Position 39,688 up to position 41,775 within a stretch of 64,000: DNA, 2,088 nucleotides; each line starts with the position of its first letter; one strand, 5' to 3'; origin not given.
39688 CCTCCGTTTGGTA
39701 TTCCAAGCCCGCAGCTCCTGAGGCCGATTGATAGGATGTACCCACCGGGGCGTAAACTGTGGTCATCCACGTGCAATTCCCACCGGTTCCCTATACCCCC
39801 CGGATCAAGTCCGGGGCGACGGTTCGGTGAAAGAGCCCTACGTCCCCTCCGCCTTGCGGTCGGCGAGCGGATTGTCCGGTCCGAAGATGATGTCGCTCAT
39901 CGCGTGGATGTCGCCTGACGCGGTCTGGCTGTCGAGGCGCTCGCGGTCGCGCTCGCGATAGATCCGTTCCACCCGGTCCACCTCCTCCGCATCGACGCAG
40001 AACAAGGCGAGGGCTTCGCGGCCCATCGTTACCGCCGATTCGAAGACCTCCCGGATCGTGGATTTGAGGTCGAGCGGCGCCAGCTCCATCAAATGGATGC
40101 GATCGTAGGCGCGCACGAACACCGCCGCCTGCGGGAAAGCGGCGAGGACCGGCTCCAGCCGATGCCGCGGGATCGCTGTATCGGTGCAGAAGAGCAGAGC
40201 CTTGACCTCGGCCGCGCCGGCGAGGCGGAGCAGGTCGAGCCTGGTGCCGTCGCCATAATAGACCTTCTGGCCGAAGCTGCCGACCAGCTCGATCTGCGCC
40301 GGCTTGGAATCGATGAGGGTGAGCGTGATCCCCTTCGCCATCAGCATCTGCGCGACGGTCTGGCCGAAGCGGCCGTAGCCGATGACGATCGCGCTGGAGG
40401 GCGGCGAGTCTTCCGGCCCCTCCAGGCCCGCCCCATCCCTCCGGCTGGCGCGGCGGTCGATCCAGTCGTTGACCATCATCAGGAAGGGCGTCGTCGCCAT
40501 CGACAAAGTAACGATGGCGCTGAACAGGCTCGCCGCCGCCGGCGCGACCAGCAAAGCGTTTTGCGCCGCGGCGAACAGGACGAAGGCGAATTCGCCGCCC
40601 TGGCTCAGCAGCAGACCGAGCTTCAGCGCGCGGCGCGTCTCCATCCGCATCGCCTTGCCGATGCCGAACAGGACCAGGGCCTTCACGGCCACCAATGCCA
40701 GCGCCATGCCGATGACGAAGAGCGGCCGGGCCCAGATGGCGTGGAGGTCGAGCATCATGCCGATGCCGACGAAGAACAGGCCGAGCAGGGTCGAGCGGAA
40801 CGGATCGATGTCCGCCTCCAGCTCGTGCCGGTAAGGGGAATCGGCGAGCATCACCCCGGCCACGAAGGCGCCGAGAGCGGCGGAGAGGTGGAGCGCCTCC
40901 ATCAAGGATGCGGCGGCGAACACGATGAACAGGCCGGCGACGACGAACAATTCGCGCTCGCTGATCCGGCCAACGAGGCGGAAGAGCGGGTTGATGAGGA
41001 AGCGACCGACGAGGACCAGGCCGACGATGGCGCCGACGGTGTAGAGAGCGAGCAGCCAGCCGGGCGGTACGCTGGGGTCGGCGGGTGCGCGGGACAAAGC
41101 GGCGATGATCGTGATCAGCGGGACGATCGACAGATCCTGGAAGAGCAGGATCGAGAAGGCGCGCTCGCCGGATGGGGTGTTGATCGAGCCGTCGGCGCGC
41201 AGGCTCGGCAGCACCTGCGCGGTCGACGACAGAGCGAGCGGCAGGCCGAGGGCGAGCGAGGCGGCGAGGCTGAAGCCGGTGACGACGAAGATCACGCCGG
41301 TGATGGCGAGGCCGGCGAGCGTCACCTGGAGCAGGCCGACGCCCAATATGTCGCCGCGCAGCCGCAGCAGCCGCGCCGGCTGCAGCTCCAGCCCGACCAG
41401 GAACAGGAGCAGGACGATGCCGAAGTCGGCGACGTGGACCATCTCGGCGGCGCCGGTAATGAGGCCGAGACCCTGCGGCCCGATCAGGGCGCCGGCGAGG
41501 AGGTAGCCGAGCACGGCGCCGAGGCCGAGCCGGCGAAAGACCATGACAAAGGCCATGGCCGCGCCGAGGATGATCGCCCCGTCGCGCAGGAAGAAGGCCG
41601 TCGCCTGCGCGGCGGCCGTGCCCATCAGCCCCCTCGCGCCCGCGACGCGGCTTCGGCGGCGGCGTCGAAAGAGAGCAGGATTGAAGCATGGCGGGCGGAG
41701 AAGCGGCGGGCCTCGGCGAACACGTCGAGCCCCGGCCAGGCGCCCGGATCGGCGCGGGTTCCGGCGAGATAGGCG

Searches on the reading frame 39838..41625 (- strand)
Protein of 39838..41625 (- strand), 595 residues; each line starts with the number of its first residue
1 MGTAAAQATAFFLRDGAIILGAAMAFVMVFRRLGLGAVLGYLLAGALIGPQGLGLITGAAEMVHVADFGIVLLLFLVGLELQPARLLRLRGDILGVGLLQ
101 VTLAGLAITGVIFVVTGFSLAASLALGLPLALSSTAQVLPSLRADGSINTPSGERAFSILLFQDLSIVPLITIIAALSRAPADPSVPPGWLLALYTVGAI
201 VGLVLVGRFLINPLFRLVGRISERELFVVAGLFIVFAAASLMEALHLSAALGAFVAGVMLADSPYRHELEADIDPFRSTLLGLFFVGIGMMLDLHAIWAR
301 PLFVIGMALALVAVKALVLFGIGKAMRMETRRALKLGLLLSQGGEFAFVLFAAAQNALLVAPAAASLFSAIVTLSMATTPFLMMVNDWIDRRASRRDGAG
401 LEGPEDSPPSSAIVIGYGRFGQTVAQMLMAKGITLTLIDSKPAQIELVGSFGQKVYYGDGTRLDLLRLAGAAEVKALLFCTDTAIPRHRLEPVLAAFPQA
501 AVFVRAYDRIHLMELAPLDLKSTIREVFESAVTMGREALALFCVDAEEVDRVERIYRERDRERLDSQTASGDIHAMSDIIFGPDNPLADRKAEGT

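Call 31: find_encoding_contigs(protein=window:39838-41625:-, flank=4000, max_places=10)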
Protein window:39838-41625:- (595 aa): 1 contig read that carries it; 1 place shown.
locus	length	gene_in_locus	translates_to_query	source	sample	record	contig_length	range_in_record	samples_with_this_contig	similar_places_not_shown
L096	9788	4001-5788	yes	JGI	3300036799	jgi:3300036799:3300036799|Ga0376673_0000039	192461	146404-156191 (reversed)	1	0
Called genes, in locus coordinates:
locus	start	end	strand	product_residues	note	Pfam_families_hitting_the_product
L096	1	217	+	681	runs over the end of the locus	PF00593:TonB_dep_Rec_b-barrel, PF14905:OMP_b-brl_3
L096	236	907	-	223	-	PF03372:Exo_endo_phos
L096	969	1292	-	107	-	PF04965:GPW_gp25 (weak), PF02482:Ribosomal_S30AE (weak)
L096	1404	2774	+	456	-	PF18073:Zn_ribbon_LapB, PF03796:DnaB_C (faint), PF06745:ATPase, PF13481:AAA_25, PF23442:DUF7125 (weak), PF13541:ChlI (weak)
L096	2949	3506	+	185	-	PF02674:Colicin_V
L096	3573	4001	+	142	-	-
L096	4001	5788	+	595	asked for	PF00999:Na_H_Exchanger, PF02254:TrkA_N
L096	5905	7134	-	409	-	-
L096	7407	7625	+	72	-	-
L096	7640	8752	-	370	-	PF01867:Cas_Cas1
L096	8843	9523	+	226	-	-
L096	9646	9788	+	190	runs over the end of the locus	-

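Call 33: find_homologous_proteins(query=window:39838-41625:-, max_evalue=1e-100)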
Query window:39838-41625:- (595 aa): 7913 proteins with E <= 1e-100 among 8000 candidates; the best 120 are listed.
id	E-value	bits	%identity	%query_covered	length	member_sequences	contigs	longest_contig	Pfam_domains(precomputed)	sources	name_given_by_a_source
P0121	0.0e+0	1245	100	100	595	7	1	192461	PF00999.27,PF02254.25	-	-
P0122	0.0e+0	1113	88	98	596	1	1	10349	PF00999.27,PF02254.25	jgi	jgi:glutathione-regulated potassium-efflux system protein KefB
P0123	0.0e+0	1103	87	100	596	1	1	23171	PF00999.27,PF02254.25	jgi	jgi:glutathione-regulated potassium-efflux system protein KefB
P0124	0.0e+0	1099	88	98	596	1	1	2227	PF00999.27,PF02254.25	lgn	-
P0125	0.0e+0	1084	86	100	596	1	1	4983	PF00999.27,PF02254.25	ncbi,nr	ncbi:MAG: sodium:proton exchanger [Alphaproteobacteria bacterium]|nr:sodium:proton exchanger [Alphap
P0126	0.0e+0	1067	85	100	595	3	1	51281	PF00999.27,PF02254.25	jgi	jgi:glutathione-regulated potassium-efflux system protein KefB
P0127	0.0e+0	1027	81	99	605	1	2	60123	PF00999.27,PF02254.25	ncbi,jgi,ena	ncbi:MAG TPA: monovalent cation:proton antiporter-2 (CPA2) family protein [Allosphingosinicella sp.]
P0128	0.0e+0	1019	82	97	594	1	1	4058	PF00999.27,PF02254.25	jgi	jgi:glutathione-regulated potassium-efflux system protein KefB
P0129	0.0e+0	1017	81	98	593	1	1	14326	PF00999.27,PF02254.25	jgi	jgi:glutathione-regulated potassium-efflux system protein KefB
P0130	0.0e+0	1017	81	99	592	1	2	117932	PF00999.27,PF02254.25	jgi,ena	-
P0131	0.0e+0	1015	80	99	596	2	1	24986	PF00999.27,PF02254.25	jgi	jgi:glutathione-regulated potassium-efflux system protein KefB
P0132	0.0e+0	1012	80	99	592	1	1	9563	PF00999.27,PF02254.25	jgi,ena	-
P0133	0.0e+0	1011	80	99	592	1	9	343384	PF00999.27,PF02254.25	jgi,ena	-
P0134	1.2e-297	1006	81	99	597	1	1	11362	PF00999.27,PF02254.25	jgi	jgi:glutathione-regulated potassium-efflux system protein KefB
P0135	7.1e-295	997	80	99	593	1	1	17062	PF00999.27,PF02254.25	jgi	jgi:glutathione-regulated potassium-efflux system protein KefB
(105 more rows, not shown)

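Call 34: find_encoding_contigs(protein=P0123, flank=5000, max_places=3)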
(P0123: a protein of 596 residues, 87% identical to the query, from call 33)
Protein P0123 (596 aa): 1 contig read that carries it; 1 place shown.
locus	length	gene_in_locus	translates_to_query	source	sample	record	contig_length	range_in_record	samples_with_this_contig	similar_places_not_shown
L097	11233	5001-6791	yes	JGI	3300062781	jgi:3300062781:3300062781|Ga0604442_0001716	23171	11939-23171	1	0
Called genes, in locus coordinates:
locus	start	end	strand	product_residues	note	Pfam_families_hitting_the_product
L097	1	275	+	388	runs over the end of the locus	PF00144:Beta-lactamase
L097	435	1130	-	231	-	PF03372:Exo_endo_phos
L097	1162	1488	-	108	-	PF04965:GPW_gp25 (weak), PF02482:Ribosomal_S30AE (weak)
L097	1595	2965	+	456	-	PF18073:Zn_ribbon_LapB, PF06745:ATPase, PF13481:AAA_25, PF13541:ChlI (weak)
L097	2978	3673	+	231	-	-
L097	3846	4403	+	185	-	PF02674:Colicin_V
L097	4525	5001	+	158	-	-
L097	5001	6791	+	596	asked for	PF00999:Na_H_Exchanger, PF02254:TrkA_N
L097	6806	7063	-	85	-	-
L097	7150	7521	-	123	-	PF07238:PilZ (weak)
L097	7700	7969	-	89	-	-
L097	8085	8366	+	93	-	PF11730:DUF3297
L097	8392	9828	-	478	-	PF00232:Glyco_hydro_1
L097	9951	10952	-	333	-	PF12281:NTP_transf_8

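Call 35: find_encoding_contigs(protein=P0126, flank=5000, max_places=3)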
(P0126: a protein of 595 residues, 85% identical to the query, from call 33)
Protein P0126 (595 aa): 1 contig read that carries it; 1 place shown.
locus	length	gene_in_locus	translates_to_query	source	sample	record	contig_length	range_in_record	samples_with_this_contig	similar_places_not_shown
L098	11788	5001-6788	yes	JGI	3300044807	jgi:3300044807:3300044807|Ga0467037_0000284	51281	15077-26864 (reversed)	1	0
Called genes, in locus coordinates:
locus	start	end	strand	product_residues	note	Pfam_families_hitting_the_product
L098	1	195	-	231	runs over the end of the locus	PF03372:Exo_endo_phos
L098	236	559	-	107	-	PF04965:GPW_gp25 (weak), PF02482:Ribosomal_S30AE (weak)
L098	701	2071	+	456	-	PF18073:Zn_ribbon_LapB, PF03796:DnaB_C (faint), PF06745:ATPase, PF13481:AAA_25, PF13541:ChlI (weak)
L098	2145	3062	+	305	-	PF00990:GGDEF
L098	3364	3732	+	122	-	PF13474:SnoaL_3, PF14534:DUF4440, PF12680:SnoaL_2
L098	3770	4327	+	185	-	PF02674:Colicin_V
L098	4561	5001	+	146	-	-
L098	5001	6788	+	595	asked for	PF00999:Na_H_Exchanger, PF02254:TrkA_N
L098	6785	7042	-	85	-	-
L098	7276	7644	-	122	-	PF07238:PilZ (weak)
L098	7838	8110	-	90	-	-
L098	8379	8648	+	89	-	PF11730:DUF3297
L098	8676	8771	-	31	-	-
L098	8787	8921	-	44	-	-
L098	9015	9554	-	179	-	-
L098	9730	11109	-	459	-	PF07394:DUF1501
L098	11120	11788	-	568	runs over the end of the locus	PF08811:DUF1800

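Call 36: find_encoding_contigs(protein=P0122, flank=5000, max_places=3)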
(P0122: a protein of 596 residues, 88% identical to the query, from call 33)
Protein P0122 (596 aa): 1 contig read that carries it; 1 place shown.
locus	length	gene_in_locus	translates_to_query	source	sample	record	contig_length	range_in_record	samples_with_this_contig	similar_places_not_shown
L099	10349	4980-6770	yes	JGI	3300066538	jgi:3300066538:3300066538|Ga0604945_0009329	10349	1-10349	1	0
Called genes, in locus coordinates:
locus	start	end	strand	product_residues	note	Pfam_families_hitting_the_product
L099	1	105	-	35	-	?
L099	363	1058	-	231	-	PF03372:Exo_endo_phos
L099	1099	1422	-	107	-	PF04965:GPW_gp25 (weak), PF02482:Ribosomal_S30AE (weak)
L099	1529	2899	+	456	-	PF18073:Zn_ribbon_LapB, PF06745:ATPase, PF13481:AAA_25, PF13541:ChlI (weak)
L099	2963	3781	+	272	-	PF03544:TonB_C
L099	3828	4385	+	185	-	PF02674:Colicin_V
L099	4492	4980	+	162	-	-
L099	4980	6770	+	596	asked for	PF00999:Na_H_Exchanger, PF02254:TrkA_N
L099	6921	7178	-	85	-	-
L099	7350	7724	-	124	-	PF07238:PilZ (weak)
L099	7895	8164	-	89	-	-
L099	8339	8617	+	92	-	PF11730:DUF3297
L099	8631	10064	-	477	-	PF00232:Glyco_hydro_1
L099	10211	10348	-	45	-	?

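Call 67: find_encoding_contigs(protein=P0124, flank=3000, max_places=2)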
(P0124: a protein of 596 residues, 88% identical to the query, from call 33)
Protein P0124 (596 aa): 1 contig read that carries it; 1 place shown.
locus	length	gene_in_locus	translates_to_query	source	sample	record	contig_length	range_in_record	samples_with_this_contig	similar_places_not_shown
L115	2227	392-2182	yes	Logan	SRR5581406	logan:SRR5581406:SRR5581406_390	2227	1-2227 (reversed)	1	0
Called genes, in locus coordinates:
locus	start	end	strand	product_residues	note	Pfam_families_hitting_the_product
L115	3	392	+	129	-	?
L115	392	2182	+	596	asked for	PF00999:Na_H_Exchanger, PF02254:TrkA_N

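Call 68: find_encoding_contigs(protein=P0125, flank=3000, max_places=2)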
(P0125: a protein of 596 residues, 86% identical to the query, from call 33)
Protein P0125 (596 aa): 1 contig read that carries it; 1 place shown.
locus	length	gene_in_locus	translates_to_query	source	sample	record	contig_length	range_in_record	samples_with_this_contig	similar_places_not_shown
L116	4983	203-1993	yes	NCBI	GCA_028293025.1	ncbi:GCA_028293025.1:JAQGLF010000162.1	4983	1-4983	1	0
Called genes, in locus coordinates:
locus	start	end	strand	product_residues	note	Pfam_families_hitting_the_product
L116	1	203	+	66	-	?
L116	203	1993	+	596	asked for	PF00999:Na_H_Exchanger, PF02254:TrkA_N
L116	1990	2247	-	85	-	-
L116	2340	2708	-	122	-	PF07238:PilZ (weak)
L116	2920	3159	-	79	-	-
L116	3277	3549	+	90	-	PF11730:DUF3297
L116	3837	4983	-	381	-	PF00685:Sulfotransfer_1 (faint), PF13469:Sulfotransfer_3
